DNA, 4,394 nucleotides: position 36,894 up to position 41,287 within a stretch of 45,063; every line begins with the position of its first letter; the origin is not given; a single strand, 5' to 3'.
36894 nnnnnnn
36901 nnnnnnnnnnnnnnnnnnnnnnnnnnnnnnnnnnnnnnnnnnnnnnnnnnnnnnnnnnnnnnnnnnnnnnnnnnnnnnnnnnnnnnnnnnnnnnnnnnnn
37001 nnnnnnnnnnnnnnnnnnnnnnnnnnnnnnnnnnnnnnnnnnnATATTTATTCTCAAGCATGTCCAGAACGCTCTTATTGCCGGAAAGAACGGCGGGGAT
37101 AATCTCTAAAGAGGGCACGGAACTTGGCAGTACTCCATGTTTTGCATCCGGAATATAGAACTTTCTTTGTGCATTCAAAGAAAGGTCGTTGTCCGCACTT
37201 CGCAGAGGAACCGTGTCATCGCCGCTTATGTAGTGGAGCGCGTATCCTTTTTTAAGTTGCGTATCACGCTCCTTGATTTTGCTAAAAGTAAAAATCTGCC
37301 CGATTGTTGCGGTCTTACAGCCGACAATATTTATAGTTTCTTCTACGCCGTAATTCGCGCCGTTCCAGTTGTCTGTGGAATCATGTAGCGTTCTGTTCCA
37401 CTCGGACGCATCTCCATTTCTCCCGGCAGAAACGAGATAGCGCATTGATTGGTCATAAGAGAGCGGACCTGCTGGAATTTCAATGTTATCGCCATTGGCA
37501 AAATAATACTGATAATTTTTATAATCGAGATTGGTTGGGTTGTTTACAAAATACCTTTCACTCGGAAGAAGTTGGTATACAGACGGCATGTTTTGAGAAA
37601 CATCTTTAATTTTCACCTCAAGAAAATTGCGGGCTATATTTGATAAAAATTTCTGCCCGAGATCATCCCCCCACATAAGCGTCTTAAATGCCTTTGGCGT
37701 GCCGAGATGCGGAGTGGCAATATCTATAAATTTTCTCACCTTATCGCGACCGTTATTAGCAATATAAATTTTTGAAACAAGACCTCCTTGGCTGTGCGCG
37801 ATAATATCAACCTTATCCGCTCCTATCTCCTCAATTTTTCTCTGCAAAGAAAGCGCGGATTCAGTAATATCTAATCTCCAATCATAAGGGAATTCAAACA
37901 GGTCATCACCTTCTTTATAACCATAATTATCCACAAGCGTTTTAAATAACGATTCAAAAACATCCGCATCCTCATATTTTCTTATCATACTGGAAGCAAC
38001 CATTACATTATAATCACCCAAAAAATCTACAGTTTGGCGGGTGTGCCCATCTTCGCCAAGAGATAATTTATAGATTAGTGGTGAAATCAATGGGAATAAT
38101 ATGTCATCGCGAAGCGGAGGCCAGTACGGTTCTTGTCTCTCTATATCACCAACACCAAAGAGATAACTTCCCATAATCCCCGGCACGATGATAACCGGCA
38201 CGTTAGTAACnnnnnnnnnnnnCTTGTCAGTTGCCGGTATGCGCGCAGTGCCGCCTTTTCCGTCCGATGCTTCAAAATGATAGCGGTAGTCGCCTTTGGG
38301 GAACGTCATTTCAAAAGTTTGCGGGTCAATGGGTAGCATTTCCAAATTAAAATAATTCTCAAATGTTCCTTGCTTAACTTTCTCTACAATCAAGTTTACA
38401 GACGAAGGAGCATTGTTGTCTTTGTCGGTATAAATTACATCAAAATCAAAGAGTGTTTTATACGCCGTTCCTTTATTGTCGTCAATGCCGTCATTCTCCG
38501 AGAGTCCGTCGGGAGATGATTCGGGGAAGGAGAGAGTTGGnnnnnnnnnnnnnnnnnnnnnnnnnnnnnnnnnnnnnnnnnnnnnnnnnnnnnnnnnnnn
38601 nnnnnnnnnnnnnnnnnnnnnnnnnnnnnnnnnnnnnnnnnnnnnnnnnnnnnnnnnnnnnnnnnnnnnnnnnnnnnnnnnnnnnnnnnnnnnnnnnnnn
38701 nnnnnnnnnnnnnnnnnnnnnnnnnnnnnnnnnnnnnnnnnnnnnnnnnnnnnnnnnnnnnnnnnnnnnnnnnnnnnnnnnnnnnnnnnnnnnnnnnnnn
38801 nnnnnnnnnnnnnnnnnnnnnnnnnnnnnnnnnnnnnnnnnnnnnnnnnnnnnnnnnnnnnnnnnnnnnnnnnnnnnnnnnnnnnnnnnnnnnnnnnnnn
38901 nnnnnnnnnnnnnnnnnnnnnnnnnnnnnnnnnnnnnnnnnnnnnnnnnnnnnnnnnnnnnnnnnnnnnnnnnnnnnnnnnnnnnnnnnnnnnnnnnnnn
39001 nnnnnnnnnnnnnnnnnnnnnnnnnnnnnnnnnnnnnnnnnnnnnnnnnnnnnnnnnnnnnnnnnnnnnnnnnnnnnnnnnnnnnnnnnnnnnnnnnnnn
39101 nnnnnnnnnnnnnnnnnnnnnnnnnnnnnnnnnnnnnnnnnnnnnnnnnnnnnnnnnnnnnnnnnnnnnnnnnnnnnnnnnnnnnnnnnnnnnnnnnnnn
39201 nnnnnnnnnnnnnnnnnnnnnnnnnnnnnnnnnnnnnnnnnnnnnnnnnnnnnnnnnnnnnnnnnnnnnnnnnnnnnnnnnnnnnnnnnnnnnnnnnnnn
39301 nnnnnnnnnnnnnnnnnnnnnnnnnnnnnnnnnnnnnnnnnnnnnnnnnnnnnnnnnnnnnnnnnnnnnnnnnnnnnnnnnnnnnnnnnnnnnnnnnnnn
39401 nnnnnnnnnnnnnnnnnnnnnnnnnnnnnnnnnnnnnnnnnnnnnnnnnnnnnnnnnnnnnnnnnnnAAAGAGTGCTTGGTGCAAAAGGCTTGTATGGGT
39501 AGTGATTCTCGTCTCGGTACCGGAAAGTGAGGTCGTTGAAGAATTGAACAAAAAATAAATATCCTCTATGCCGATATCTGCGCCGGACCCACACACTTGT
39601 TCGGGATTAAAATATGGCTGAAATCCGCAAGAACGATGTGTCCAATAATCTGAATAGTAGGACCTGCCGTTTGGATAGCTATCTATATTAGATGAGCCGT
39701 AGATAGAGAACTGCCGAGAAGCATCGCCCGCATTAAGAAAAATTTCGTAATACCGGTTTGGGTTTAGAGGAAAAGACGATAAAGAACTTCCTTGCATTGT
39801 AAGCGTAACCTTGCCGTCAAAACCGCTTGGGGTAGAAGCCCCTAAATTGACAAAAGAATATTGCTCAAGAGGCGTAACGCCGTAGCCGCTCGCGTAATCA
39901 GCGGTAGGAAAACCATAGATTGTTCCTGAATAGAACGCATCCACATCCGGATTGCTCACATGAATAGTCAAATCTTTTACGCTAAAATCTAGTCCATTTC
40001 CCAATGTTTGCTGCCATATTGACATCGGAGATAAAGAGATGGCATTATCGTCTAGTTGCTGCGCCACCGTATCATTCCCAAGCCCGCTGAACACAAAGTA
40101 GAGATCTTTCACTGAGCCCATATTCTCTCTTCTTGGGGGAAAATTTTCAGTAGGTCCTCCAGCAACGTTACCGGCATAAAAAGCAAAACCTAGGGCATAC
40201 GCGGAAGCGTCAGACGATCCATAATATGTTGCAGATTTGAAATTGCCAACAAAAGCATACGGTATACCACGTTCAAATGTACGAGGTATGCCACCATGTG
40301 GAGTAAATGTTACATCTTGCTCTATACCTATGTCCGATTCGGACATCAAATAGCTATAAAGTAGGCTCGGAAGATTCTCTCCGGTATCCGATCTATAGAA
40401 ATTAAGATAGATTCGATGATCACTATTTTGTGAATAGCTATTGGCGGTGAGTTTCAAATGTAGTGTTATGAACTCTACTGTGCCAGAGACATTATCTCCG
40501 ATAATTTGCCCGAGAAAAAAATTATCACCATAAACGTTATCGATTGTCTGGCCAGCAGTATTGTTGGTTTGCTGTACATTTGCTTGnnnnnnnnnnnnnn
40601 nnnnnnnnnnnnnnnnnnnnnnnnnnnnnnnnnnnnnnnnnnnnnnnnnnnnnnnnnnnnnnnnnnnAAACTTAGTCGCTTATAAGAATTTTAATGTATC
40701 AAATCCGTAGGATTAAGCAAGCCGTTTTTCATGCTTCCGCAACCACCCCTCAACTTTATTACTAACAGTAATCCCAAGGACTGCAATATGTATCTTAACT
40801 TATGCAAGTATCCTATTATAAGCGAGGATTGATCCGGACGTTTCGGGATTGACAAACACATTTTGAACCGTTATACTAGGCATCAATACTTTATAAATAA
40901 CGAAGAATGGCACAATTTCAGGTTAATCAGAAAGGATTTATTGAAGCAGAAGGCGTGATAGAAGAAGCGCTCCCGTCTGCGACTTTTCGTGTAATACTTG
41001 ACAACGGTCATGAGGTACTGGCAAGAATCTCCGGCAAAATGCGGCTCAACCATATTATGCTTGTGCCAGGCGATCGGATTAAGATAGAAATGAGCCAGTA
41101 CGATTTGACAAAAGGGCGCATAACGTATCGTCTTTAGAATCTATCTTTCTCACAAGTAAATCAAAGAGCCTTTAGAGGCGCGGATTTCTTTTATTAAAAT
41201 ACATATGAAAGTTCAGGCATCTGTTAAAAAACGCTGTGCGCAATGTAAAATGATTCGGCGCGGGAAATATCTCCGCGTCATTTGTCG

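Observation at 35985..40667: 1560-aa secreted beta-propeller/lipase fusion protein: candidate host-membrane or lipid-scavenging factor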

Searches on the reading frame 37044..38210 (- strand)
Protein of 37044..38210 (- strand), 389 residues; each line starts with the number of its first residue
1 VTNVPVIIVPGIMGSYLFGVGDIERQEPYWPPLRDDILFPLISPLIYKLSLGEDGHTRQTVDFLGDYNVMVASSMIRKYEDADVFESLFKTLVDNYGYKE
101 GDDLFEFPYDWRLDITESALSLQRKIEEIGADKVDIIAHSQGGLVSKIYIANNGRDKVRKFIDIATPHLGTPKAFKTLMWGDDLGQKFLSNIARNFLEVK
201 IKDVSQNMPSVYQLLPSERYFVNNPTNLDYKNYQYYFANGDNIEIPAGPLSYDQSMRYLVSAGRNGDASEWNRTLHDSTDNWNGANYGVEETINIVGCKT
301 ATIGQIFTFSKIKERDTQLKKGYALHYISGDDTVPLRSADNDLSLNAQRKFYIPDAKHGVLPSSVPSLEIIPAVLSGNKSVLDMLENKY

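Call 21: find_homologous_proteins(query=window:37044-38210:-, max_evalue=0.001)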
Query seq(389 aa) (389 aa): 270 proteins with E <= 0.001 among 3382 candidates; the best 120 are listed.
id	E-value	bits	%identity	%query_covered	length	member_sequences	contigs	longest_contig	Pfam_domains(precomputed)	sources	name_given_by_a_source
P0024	5.7e-63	232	41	95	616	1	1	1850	PF02089.22,PF01674.25,PF02450.22,PF00561.27,PF07819.20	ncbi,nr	ncbi:MAG: hypothetical protein Q8O93_01750, partial [bacterium]|nr:hypothetical protein [bacterium]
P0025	7.3e-58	215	38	96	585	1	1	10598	PF02089.22,PF06028.18,PF02450.22,PF07819.20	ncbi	ncbi:MAG: alpha/beta hydrolase, partial [Patescibacteria group bacterium]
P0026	8.8e-58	215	40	95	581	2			PF02089.22,PF06028.18,PF02450.22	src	-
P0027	2.7e-55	207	39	91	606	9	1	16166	PF01674.25,PF02450.22,PF00561.27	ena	-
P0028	4.5e-54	202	39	98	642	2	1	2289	PF06028.18,PF02450.22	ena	-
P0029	9.3e-51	192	43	78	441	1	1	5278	PF02089.22,PF01674.25,PF02450.22,PF07819.20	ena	-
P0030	2.5e-48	184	35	99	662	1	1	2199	PF02450.22,PF07819.20,PF24096.3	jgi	jgi:flagellin-specific chaperone FliS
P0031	3.1e-47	180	41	68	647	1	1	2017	PF02450.22,PF07819.20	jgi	jgi:hypothetical protein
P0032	1.1e-46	178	43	69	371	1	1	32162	PF02450.22,PF00561.27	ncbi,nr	ncbi:MAG: hypothetical protein HYV53_00675, partial [Parcubacteria group bacterium]|nr:hypothetical 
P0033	1.4e-41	161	41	63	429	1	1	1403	PF02450.22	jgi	-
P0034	1.0e-40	158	42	62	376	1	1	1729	PF05057.21,PF02450.22,PF24514.2,PF07819.20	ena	-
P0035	2.4e-40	157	45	57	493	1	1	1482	PF02450.22,PF07819.20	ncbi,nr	ncbi:alpha/beta hydrolase, partial [Candidatus Parcubacteria bacterium]|nr:alpha/beta hydrolase [Can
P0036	5.6e-38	149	43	56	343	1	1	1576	PF02089.22,PF01674.25,PF02450.22,PF00561.27,PF07819.20,PF01555.25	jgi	-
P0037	1.7e-36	145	46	53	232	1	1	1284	PF02089.22,PF01674.25,PF02450.22,PF07819.20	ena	-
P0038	2.4e-36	144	43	56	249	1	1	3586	PF01674.25,PF02450.22,PF00561.27,PF07819.20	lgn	-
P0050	2.3e-26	111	31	96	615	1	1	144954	PF02450.22,PF24514.2,PF24096.3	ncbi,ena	-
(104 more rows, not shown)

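Call 33: search_protein_families(library=pfam, proteins=[P0024, P0025], max_evalue=1)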
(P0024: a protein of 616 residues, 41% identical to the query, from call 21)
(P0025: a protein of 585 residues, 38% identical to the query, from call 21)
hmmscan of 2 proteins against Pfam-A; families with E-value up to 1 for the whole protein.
P0024 (616 aa): 13 families
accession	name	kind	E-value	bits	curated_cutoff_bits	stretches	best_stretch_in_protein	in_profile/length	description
PF02450.21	LCAT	-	1.1e-27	97.8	21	1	58-302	5-265/392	Lecithin:cholesterol acyltransferase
PF07819.20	PGAP1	-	8.9e-08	32.6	24.3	1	161-211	86-138/233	PGAP1-like alpha/beta domain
PF02089.21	Palm_thioest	-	4.5e-07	30.3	26.8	1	152-283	54-182/254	Palmitoyl protein thioesterase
PF01674.24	Lipase_2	-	1.4e-06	28.5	20.3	1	108-201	18-108/219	Lipase (class 2)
PF00561.26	Abhydrolase_1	-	8.6e-06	26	25.8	1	149-200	52-102/245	alpha/beta hydrolase fold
PF05057.20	DUF676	-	0.0001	22.3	20.3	1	152-215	63-138/217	Putative serine esterase (DUF676)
PF06028.17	DUF915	-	0.00045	20.1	22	1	151-202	88-143/255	Alpha/beta hydrolase of unknown function (DUF915)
PF12146.15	Hydrolase_4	-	0.0014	18.4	27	1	152-196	62-105/239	Serine aminopeptidase, S33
PF05990.18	DUF900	-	0.0074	16.2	20.5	1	149-188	77-116/232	Alpha/beta hydrolase of unknown function (DUF900)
PF24096.1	DUF7379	-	0.019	15.3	33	1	158-204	60-114/191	Domain of unknown function (DUF7379)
PF03174.19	CHB_HEX_C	-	0.036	14.4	23.6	1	599-615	35-51/76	Chitobiase/beta-hexosaminidase C-terminal domain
PF02012.26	BNR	-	0.26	11.9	27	1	602-612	1-11/12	BNR/Asp-box repeat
PF18998.6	Flg_new_2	-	0.41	11.1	23.6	0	570-594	10-34/73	Divergent InlB B-repeat domain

P0025 (585 aa): 11 families
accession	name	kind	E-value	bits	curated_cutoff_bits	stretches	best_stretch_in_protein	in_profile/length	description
PF02450.21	LCAT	-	1e-24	87.9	21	1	259-395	67-212/392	Lecithin:cholesterol acyltransferase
PF06028.17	DUF915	-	6.9e-11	42.4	22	1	290-350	82-146/255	Alpha/beta hydrolase of unknown function (DUF915)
PF07819.20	PGAP1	-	1.3e-07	32.1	24.3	1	300-355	75-137/233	PGAP1-like alpha/beta domain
PF02089.21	Palm_thioest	-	2.5e-06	27.8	26.8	1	296-403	53-159/254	Palmitoyl protein thioesterase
PF00561.26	Abhydrolase_1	-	3.8e-05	23.9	25.8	1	298-346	56-105/245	alpha/beta hydrolase fold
PF05990.18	DUF900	-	0.0002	21.3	20.5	1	283-332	67-115/232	Alpha/beta hydrolase of unknown function (DUF900)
PF01674.24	Lipase_2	-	0.0022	18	20.3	1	303-365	67-127/219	Lipase (class 2)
PF12146.15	Hydrolase_4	-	0.0047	16.7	27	1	296-341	61-105/239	Serine aminopeptidase, S33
PF12695.13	Abhydrolase_5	-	0.02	15.1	27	1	299-381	44-128/164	Alpha/beta hydrolase family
PF05057.20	DUF676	-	0.13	12.1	20.3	1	306-356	71-134/217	Putative serine esterase (DUF676)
PF24096.1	DUF7379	-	0.18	12.2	33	1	295-350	52-115/191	Domain of unknown function (DUF7379)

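Call 73: find_encoding_contigs(protein=P0027, flank=7000, max_places=2)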
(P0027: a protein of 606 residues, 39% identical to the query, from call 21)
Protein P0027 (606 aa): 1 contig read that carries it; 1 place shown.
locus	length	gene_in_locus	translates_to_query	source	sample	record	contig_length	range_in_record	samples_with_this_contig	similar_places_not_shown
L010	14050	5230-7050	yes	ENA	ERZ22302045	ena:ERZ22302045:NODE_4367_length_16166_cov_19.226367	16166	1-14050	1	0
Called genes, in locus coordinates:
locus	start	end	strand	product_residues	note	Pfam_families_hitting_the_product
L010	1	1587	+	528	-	?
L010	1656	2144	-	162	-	-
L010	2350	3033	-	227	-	PF01797:Y1_Tnp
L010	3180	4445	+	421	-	PF00801:PKD, PF18911:PKD_4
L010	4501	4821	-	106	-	-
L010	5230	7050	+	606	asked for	PF02450:LCAT, PF01674:Lipase_2 (weak), PF00561:Abhydrolase_1 (faint)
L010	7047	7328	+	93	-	-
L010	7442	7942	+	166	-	-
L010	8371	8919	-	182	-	-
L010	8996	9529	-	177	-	-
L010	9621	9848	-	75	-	-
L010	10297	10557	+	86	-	-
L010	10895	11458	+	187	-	PF00466:Ribosomal_L10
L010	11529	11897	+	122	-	PF16320:Ribosomal_L12_N, PF00542:Ribosomal_L12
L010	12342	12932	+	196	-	-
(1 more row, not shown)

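Call 74: find_encoding_contigs(protein=P0025, flank=7000, max_places=2)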
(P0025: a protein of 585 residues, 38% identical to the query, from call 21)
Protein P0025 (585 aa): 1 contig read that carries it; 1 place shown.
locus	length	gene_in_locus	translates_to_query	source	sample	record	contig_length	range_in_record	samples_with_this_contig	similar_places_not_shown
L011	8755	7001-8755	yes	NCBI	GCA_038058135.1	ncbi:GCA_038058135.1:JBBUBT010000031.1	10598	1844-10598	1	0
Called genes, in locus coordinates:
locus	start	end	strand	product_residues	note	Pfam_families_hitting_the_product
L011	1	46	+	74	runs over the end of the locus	-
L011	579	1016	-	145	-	PF01668:SmpB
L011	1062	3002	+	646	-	PF00004:AAA, PF17862:AAA_lid_3, PF01434:Peptidase_M41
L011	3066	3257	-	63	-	PF04070:DUF378 (weak)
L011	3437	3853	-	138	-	PF10861:DUF2784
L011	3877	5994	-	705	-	PF17191:RecG_wedge, PF01336:tRNA_anti-codon (weak), PF00270:DEAD, PF04851:ResIII, PF00271:Helicase_C, PF19833:RecG_dom3_C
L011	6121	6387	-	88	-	-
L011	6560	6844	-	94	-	PF01047:MarR (weak), PF01022:HTH_5 (faint)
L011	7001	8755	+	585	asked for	PF02450:LCAT, PF02089:Palm_thioest (weak), PF06028:DUF915, PF07819:PGAP1 (weak)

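Call 75: find_encoding_contigs(protein=P0050, flank=7000, max_places=2)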
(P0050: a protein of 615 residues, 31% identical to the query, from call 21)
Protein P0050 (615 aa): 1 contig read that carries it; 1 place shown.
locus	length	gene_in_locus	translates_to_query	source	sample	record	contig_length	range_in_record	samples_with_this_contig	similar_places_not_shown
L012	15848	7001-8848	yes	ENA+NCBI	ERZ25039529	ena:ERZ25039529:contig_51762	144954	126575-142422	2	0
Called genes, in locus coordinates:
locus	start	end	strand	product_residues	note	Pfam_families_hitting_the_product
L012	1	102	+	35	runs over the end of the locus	-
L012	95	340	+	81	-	PF12643:MazG-like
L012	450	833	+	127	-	-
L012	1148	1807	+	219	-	PF20582:UPF0758_N, PF04002:RadC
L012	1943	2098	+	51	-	-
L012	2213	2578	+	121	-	PF02604:PhdYeFM_antitox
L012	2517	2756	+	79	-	PF05016:ParE_toxin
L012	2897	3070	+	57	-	-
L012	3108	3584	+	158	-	-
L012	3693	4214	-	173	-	-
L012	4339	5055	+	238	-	PF08378:NERD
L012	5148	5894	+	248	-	PF01738:DLH, PF12146:Hydrolase_4 (faint), PF00326:Peptidase_S9 (faint), PF08840:BAAT_C (faint)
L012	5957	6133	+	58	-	-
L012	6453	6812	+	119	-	-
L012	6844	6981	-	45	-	-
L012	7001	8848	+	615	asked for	PF24514:SpaA_4 (weak), PF02450:LCAT, PF24096:DUF7379 (weak)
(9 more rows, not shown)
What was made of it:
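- Closest known: Stand-alone ~600-aa LCAT-like proteins of Patescibacteria. Different: Their gene neighbourhoods are unrelated (calls 73-75).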

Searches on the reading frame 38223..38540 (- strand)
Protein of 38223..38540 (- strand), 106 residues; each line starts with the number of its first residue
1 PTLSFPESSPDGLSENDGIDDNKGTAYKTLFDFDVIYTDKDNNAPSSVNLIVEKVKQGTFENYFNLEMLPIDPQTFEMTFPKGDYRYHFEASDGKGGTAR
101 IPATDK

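Call 33: search_protein_families(library=pfam, proteins=[window:38223-38540:-], max_evalue=1)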
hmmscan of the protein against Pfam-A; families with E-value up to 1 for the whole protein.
window:38223-38540:- (106 aa): 0 families
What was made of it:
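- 38214..38522 (-): Ig-like or beta-sandwich linker unit, aa 716-818. There is no Pfam hit (call 33).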

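Call 83: search_protein_families(library=phrogs, proteins=[window:38223-38540:-], max_evalue=0.1)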
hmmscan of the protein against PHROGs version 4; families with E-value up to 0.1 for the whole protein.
window:38223-38540:- (106 aa): 0 families

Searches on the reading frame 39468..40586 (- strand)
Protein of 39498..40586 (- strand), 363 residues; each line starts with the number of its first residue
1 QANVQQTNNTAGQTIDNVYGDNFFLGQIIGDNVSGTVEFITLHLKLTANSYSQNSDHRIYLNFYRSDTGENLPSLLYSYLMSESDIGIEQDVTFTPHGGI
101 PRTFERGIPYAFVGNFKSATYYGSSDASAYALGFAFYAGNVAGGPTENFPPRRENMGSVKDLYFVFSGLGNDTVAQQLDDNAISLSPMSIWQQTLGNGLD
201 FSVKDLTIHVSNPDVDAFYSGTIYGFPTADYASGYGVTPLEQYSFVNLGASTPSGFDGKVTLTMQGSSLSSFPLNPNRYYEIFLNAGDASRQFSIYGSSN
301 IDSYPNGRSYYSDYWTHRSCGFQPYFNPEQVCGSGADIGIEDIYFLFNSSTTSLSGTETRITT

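Call 33: search_protein_families(library=pfam, proteins=[window:39498-40586:-], max_evalue=1)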
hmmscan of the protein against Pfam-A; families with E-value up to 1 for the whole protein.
window:39498-40586:- (363 aa): 0 families

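Call 47: search_protein_representatives(protein=window:39498-40586:-)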
Query: 363 residues. Proteins with E-value up to 0.001 (for the whole library): 8; up to 1e-10: 8; up to 1e-30: 8. The best 8 are listed.
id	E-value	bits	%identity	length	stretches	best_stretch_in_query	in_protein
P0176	4.7e-79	282.7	76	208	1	3-173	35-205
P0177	4.4e-75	269.6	71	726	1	163-347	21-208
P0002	1.3e-70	254.9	67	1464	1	159-363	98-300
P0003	7.2e-53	196.5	56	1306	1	173-362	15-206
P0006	5.2e-50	187.1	59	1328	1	175-363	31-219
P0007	1.7e-49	185.4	57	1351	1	174-363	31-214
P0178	1.9e-40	155.7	58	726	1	184-349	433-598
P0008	3.6e-31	125.2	55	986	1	216-363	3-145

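Call 63: predict_structure(alignment_id=A3)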
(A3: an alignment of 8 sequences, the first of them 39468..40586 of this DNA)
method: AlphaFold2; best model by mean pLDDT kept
length: 373 residues; sequences in the alignment: 8
mean_pLDDT: 36.6   pTM: 0.33
mean pLDDT of the five models: 36.6, 33.9, 33.0, 32.8, 32.1
residues with pLDDT >= 90: 0; 70-90: 0; 50-70: 51; < 50: 322
segments of 3 or more residues with pLDDT < 50: 1-190, 196-207, 229-236, 250-272, 289-373
pLDDT, mean of each block of 10 residues (from residue 1): 26 29 34 37 35 39 40 40 38 32 26 24 26 27 31 31 27 25 39 50 45 53 58 49 58 38 36 51 55 42 33 38 33 32 29 26 27 24
secondary structure, 60 per line:
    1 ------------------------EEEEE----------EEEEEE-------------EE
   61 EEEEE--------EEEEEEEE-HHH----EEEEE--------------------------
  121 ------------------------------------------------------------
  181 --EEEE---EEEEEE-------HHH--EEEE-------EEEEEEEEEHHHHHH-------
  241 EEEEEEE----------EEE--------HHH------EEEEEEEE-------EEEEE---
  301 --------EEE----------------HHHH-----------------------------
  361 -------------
elements in order: E25-29 E40-45 E59-65 E74-81 E90-94 E183-186 E190-195 E208-211 E219-227 H228-233 E241-247 E258-260 E278-285 E293-297 E309-311 H328-331
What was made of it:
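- Checked: The AlphaFold model of this region failed, with pLDDT 36.6 (call 63).
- Tried and rejected: Mean pLDDT was 36.6 and the model is unusable, so no fold search was run on it (call 63).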

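Call 66: search_solved_structures(query=window:39498-40586:-, max_evalue=10)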
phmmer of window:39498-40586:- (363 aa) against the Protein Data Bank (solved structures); distinct sequences matched with E-value up to 10: 1.
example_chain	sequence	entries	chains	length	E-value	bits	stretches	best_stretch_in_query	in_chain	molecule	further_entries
2dj6_A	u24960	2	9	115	2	10.8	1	12-73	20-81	hypothetical protein PH0634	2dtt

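Call 83: search_protein_families(library=phrogs, proteins=[window:39498-40586:-], max_evalue=0.1)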
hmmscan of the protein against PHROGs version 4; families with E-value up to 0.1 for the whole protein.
window:39498-40586:- (363 aa): 0 families

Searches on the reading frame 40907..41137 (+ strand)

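Call 10: search_protein_families(library=pfam, proteins=[window:40907-41137:+], max_evalue=0.001)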
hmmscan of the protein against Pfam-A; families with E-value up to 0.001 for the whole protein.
window:40907-41137:+ (76 aa): 1 family
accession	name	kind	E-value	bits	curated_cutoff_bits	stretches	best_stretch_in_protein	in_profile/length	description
PF01176.25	eIF-1a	-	1.8e-24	85.6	30.2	1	12-75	1-64/64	Translation initiation factor 1A / IF-1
